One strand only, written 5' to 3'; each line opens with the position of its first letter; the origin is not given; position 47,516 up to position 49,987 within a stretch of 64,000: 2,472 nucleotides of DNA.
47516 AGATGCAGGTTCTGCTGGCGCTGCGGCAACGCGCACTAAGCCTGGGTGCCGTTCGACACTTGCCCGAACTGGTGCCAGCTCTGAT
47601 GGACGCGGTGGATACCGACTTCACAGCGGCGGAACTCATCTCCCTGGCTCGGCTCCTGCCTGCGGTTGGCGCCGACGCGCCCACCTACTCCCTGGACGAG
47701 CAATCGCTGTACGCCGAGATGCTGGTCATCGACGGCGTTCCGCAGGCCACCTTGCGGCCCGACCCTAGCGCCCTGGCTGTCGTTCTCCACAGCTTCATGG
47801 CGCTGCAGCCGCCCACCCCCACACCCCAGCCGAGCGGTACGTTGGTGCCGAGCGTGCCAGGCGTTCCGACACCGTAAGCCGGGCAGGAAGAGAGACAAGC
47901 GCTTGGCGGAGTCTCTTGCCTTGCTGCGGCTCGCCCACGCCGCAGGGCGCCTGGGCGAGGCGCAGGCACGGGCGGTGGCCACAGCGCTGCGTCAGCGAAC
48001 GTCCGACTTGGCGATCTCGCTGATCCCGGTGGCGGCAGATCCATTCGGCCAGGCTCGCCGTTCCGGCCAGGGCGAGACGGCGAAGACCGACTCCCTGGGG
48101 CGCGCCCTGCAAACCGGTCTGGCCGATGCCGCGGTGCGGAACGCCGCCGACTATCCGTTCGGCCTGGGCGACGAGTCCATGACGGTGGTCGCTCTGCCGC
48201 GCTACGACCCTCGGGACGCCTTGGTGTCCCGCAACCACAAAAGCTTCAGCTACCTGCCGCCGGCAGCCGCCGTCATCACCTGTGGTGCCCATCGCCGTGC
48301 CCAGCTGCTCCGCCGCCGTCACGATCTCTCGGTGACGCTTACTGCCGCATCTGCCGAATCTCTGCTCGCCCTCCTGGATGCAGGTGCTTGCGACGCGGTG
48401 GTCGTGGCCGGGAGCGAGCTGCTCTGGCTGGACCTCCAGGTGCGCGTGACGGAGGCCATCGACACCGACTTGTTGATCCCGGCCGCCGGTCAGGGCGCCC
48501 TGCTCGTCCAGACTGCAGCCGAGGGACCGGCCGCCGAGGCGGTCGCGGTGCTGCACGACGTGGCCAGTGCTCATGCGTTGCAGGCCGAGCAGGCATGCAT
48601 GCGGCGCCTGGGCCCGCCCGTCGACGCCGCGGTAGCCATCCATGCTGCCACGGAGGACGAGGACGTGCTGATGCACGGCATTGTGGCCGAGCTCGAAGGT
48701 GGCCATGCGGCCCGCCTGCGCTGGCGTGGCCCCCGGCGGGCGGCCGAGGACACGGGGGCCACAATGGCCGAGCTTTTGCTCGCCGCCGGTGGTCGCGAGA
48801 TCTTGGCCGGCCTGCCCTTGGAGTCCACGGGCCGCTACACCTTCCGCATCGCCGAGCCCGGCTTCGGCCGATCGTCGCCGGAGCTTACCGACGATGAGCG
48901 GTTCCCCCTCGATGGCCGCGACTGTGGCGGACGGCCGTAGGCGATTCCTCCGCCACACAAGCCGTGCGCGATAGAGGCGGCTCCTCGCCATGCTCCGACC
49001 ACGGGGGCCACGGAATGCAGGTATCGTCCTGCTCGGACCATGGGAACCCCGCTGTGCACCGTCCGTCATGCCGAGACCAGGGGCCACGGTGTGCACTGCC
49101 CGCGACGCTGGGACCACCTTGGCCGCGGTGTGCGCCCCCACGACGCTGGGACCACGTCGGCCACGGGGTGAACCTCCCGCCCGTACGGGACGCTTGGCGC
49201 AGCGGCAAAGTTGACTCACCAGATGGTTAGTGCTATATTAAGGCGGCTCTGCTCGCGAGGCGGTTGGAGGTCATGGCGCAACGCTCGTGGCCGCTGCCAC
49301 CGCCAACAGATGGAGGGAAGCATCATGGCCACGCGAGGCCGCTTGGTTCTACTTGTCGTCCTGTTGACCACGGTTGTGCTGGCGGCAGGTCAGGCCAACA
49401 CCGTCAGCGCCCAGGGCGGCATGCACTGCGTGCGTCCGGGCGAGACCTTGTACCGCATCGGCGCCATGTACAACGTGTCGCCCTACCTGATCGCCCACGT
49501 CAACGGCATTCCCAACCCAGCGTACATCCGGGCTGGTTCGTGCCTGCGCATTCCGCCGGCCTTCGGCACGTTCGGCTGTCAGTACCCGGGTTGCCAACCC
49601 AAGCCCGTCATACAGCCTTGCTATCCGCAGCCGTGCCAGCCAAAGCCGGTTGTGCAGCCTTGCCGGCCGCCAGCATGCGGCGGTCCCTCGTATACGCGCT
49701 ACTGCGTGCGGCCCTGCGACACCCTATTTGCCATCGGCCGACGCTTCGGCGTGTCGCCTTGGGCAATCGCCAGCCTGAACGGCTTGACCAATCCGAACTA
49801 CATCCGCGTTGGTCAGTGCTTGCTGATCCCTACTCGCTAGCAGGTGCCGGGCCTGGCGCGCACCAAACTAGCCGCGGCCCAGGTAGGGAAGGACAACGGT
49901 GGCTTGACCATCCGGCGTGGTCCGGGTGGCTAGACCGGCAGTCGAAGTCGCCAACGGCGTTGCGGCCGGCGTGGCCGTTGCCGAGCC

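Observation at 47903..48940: Intact HemC-fold pseudoenzyme in a cell-envelope neighbourhood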

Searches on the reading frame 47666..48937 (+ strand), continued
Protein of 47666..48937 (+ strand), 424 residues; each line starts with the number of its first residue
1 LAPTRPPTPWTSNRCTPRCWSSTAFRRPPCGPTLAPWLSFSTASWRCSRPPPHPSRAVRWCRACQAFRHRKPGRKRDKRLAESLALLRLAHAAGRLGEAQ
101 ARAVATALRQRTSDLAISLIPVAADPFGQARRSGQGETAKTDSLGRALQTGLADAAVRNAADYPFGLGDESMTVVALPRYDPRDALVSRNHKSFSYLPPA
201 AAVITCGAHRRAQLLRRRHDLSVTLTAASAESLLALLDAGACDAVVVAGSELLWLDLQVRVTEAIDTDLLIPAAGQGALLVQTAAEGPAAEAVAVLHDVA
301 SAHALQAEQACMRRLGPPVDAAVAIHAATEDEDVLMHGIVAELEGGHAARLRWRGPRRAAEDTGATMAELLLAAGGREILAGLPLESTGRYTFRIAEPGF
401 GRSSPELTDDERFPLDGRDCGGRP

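Call 71: find_encoding_contigs(protein=P0300, flank=4000, max_places=2)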
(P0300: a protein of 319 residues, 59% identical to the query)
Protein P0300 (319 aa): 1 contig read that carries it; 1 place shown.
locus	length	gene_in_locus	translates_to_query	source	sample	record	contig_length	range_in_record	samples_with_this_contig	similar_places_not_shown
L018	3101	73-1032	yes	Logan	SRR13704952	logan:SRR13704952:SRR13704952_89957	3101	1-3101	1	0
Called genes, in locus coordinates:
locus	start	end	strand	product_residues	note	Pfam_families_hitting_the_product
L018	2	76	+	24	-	?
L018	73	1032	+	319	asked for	PF01379:Porphobil_deam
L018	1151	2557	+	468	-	-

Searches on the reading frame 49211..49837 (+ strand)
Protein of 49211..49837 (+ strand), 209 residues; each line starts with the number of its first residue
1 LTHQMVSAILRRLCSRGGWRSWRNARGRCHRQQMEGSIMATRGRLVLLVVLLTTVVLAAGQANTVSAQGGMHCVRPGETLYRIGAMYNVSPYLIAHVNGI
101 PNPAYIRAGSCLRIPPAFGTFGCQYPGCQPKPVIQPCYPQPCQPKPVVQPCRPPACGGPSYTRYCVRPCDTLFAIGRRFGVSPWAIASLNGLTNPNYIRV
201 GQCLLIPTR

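Call 4: search_protein_families(library=pfam, proteins=[window:49211-49837:+], max_evalue=0.01)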
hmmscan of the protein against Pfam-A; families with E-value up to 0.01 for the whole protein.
window:49211-49837:+ (209 aa): 3 families
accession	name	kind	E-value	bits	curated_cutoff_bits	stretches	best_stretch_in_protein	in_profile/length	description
PF01476.26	LysM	-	2.5e-23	82.2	20.9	2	166-207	3-43/43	LysM domain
PF23446.1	LysM1_NFP_LYK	-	0.00014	23.1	36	0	160-207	4-54/60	NFP/LYK LysM1 domain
PF23473.1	LysM3_LYK4_5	-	0.00016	22.1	29.3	0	164-207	5-47/48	LYK4/5 LysM3 domain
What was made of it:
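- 49325..49840 (+): Secreted protein with two LysM domains and a Cys/Pro-rich linker. PF01476 at 82 bits, two stretches (call 4).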
